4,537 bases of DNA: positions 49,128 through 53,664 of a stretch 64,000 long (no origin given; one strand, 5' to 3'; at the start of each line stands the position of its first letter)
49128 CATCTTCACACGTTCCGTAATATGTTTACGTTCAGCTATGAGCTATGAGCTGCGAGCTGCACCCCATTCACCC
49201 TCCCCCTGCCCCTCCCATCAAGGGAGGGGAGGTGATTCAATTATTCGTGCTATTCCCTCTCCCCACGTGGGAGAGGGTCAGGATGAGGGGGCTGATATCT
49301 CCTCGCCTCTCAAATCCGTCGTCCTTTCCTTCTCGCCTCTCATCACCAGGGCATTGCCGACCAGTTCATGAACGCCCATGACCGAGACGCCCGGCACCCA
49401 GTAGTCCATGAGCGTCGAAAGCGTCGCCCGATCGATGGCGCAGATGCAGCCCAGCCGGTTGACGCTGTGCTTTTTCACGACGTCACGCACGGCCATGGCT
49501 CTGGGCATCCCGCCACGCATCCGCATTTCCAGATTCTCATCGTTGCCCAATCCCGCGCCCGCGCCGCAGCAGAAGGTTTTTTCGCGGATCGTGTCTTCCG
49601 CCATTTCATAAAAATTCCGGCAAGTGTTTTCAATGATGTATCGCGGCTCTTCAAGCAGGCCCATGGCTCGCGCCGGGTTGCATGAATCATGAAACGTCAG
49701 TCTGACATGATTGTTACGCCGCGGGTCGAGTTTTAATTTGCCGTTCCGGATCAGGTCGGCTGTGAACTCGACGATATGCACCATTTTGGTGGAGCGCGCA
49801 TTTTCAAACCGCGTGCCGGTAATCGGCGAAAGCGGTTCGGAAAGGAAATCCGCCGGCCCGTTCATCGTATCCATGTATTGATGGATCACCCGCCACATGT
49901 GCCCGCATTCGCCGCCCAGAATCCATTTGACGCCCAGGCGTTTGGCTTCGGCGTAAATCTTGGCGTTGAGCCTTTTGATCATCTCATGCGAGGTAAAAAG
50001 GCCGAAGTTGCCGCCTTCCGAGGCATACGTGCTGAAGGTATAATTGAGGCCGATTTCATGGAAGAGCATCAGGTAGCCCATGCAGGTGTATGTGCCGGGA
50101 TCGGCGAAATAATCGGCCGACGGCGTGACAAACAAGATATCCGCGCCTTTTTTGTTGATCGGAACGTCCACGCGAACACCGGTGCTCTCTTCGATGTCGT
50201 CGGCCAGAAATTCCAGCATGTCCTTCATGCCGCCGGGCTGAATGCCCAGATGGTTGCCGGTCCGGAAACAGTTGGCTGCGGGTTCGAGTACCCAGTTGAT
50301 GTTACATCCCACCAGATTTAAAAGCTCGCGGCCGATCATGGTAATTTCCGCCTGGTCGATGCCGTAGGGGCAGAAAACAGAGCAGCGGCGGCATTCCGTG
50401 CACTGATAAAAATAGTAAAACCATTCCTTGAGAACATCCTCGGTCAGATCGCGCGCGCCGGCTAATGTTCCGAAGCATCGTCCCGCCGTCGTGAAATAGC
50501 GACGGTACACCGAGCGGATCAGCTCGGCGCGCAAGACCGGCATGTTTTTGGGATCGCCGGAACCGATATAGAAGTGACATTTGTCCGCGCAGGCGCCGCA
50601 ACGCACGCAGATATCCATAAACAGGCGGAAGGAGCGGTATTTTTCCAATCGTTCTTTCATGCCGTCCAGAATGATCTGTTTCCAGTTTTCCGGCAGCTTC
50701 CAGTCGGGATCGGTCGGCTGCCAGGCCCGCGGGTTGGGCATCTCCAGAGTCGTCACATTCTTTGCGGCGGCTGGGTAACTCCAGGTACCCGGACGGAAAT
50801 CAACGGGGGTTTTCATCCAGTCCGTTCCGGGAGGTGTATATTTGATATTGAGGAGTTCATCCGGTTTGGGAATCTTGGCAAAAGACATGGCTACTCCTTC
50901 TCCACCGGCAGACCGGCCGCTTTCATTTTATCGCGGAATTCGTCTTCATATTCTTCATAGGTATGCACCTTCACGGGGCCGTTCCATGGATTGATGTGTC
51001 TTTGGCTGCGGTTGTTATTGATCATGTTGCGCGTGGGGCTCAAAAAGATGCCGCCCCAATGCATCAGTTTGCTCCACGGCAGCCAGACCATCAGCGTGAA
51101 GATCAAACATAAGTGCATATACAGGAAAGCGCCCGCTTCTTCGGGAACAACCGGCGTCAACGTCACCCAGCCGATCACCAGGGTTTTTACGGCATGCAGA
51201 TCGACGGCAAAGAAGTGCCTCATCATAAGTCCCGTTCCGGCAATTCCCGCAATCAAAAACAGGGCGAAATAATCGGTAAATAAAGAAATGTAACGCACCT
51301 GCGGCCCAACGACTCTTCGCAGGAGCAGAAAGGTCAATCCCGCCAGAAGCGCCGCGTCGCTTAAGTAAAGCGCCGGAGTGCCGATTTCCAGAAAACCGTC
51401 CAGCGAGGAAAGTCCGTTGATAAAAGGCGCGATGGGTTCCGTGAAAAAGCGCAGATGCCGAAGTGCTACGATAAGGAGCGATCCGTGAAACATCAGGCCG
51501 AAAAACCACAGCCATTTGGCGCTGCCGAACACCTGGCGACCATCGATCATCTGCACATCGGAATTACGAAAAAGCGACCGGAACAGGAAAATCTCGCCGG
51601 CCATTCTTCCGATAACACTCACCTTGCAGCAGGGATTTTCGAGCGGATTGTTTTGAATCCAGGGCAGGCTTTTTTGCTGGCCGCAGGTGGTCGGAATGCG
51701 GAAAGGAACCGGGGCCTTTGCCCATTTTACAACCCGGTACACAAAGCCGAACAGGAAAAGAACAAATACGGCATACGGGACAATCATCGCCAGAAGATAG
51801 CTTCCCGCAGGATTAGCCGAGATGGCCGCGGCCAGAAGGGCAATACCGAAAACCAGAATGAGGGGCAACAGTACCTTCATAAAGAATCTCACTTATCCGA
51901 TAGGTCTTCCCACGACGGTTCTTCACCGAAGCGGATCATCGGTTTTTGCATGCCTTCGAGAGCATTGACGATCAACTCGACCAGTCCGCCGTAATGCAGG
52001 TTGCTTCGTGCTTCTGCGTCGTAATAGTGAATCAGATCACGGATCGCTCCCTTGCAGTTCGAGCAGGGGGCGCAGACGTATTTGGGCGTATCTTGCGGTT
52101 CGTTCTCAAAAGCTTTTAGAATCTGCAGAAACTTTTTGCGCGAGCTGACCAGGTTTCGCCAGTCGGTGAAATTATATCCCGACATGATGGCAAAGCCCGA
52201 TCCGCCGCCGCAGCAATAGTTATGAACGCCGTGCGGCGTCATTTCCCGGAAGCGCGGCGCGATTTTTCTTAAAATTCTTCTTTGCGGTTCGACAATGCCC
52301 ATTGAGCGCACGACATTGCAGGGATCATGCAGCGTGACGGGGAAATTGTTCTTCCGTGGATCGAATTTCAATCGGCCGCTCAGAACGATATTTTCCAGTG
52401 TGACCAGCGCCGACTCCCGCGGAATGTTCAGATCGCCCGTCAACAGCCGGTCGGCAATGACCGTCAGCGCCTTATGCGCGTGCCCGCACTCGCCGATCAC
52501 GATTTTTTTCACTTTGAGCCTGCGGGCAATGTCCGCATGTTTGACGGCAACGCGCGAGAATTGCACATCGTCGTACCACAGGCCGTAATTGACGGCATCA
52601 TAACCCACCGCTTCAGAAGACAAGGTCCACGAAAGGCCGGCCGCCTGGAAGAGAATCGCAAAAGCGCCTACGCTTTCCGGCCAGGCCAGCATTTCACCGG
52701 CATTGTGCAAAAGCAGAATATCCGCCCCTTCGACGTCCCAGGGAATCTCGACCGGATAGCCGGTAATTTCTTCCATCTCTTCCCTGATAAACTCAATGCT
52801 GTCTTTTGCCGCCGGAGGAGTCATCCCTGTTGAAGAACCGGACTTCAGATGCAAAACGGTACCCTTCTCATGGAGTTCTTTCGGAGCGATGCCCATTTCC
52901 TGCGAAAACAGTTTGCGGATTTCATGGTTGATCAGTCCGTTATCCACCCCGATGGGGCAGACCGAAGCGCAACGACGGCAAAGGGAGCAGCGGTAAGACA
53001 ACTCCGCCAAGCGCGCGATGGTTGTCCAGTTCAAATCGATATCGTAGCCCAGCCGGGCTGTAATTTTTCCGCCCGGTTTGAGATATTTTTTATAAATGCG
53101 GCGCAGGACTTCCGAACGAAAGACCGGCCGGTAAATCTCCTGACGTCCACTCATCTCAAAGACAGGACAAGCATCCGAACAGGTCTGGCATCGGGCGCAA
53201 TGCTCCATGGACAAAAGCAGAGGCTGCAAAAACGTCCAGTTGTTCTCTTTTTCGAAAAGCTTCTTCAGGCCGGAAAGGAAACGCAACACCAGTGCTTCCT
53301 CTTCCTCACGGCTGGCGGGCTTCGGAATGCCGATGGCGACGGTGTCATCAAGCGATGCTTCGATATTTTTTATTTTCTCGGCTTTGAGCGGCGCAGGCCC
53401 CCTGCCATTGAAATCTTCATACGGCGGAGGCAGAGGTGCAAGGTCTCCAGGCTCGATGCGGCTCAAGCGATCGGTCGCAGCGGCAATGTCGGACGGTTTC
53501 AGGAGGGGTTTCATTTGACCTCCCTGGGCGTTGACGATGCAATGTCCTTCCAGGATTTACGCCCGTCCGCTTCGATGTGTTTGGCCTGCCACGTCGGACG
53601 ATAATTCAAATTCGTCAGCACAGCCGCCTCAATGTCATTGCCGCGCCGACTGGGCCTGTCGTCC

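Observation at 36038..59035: Candidate new system: a complete dsr operon continuous with an Xsc/AckA organosulfonate-desulfonation module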

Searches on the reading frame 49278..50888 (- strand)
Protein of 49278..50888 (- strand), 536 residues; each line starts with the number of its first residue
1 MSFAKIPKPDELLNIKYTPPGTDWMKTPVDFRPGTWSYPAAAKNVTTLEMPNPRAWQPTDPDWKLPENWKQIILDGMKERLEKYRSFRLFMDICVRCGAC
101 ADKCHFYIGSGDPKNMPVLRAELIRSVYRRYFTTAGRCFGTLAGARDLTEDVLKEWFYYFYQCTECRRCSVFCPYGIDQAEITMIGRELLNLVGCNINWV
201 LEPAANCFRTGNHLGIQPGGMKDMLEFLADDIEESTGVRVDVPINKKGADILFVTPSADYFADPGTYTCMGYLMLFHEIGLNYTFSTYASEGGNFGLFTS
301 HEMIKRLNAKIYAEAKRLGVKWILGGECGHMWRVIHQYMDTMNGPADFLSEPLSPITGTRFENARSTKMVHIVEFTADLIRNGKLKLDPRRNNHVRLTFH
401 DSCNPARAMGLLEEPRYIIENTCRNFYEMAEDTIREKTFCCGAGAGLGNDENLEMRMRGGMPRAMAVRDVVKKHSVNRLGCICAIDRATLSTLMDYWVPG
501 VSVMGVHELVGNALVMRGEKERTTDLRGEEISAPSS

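Call 3: search_protein_families(library=pfam, proteins=[window:49278-50888:-])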
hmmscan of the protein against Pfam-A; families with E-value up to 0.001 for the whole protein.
window:49278-50888:- (536 aa): 8 families
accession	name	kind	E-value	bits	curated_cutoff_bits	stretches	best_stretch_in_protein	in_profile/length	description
PF13183.11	Fer4_8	-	7.1e-11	42.9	27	1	91-177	2-68/68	4Fe-4S dicluster domain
PF13534.11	Fer4_17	-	2e-08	35.1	22.2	1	94-178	2-61/61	4Fe-4S dicluster domain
PF13237.11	Fer4_10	-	8e-06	26.1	25.5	0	162-184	8-31/53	4Fe-4S dicluster domain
PF12797.12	Fer4_2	-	3.2e-05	24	24.5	0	161-175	8-22/22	4Fe-4S binding domain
PF12800.12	Fer4_4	-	0.00033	21.2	24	0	92-106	2-16/17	4Fe-4S binding domain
PF12838.12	Fer4_7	-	0.00039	21.3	27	0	94-177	2-52/52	4Fe-4S dicluster domain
PF00037.32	Fer4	-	0.00039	20.6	21.1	0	91-104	5-18/24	4Fe-4S binding domain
PF13187.11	Fer4_9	-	0.001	19.5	27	0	94-176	2-50/52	4Fe-4S dicluster domain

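Call 76: search_protein_families(library=ncbifam, max_evalue=1e-10, proteins=[window:49278-50888:-])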
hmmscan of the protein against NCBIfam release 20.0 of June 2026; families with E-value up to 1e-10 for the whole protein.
window:49278-50888:- (536 aa): 4 families
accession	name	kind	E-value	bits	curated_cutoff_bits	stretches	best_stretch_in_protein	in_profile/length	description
NF045796.1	DsrK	equivalog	1.3e-224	746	400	1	43-526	6-448/453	sulfate reduction electron transfer complex DsrMKJOP subunit DsrK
NF045724.1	ferredox_TmcB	equivalog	2.6e-47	161.4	735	1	85-450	34-366/430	electron transfer complex ferredoxin TmcB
NF045711.1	sulf_resp_HmcF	equivalog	3.6e-43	148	750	1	86-447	54-385/457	sulfate respiration complex iron-sulfur protein HmcF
NF045670.1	quin_L_LdhH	equivalog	3.4e-13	48.8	800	0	366-444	573-644/706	L-lactate dehydrogenase (quinone) large subunit LdhH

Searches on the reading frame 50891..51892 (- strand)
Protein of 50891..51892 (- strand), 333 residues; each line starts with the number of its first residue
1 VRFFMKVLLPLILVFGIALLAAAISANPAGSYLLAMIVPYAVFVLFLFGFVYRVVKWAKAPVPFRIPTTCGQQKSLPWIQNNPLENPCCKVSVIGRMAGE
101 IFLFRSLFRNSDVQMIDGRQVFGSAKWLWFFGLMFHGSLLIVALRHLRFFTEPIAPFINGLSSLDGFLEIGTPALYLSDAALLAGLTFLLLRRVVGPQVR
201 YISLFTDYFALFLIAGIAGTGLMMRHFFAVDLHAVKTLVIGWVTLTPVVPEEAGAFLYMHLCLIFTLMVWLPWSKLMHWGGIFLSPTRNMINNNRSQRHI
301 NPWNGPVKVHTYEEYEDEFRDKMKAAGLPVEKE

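Call 3: search_protein_families(library=pfam, proteins=[window:50891-51892:-])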
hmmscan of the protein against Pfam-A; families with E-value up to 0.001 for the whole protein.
window:50891-51892:- (333 aa): 1 family
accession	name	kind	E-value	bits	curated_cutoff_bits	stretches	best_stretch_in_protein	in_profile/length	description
PF02665.19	Nitrate_red_gam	-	5.3e-09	36.5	22.9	1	125-279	41-199/217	Nitrate reductase gamma subunit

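Call 76: search_protein_families(library=ncbifam, max_evalue=1e-10, proteins=[window:50891-51892:-])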
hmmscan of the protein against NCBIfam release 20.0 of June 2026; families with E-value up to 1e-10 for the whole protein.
window:50891-51892:- (333 aa): 1 family
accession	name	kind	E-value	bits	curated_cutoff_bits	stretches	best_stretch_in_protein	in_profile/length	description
NF038037.1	cytob_DsrM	equivalog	4.4e-137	456.5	300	1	20-332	7-320/320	sulfate reduction electron transfer complex DsrMKJOP subunit DsrM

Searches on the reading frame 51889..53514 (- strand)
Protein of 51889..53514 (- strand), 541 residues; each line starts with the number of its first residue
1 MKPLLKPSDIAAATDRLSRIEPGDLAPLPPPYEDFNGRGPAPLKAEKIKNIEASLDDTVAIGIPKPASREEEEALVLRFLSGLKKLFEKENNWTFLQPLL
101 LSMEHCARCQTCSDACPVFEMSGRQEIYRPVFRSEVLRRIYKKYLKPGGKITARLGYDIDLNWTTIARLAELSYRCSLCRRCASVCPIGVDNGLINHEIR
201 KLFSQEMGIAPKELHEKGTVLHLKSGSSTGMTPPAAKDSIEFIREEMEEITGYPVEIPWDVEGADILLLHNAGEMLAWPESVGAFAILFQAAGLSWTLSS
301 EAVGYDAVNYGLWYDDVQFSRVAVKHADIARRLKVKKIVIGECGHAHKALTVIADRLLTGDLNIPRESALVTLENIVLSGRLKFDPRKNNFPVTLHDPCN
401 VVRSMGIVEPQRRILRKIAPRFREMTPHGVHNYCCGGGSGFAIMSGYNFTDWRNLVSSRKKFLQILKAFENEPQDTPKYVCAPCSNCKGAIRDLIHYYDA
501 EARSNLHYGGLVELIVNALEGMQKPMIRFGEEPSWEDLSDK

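Call 3: search_protein_families(library=pfam, proteins=[window:51889-53514:-])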
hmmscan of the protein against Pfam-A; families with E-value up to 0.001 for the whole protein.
window:51889-53514:- (541 aa): 7 families
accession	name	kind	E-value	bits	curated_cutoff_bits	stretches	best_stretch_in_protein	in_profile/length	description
PF13183.11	Fer4_8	-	7.5e-12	46.1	27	1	103-190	2-68/68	4Fe-4S dicluster domain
PF13237.11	Fer4_10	-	4.8e-07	30.1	25.5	0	104-124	7-22/53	4Fe-4S dicluster domain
PF02754.22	CCG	-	2.6e-06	27.9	20.6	1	393-491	1-84/85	Cysteine-rich domain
PF13187.11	Fer4_9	-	3.4e-06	27.4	27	0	94-117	34-48/52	4Fe-4S dicluster domain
PF13484.11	Fer4_16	-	1.5e-05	26.1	30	0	105-124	1-20/66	4Fe-4S double cluster binding domain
PF13534.11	Fer4_17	-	2e-05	25.5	22.2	1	106-191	2-61/61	4Fe-4S dicluster domain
PF00037.32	Fer4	-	3.1e-05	24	21.1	0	175-189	7-21/24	4Fe-4S binding domain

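Call 76: search_protein_families(library=ncbifam, max_evalue=1e-10, proteins=[window:51889-53514:-])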
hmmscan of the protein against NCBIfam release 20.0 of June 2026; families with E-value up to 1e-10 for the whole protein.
window:51889-53514:- (541 aa): 4 families
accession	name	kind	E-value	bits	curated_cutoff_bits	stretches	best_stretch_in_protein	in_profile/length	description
NF045796.1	DsrK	equivalog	2.1e-100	336.5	400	1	75-519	19-435/453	sulfate reduction electron transfer complex DsrMKJOP subunit DsrK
NF045711.1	sulf_resp_HmcF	equivalog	1.2e-60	205.7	750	1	103-507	59-441/457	sulfate respiration complex iron-sulfur protein HmcF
NF045724.1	ferredox_TmcB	equivalog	1.1e-59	202.2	735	1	102-503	39-416/430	electron transfer complex ferredoxin TmcB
NF045670.1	quin_L_LdhH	equivalog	1.7e-11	43.2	800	0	386-443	595-649/706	L-lactate dehydrogenase (quinone) large subunit LdhH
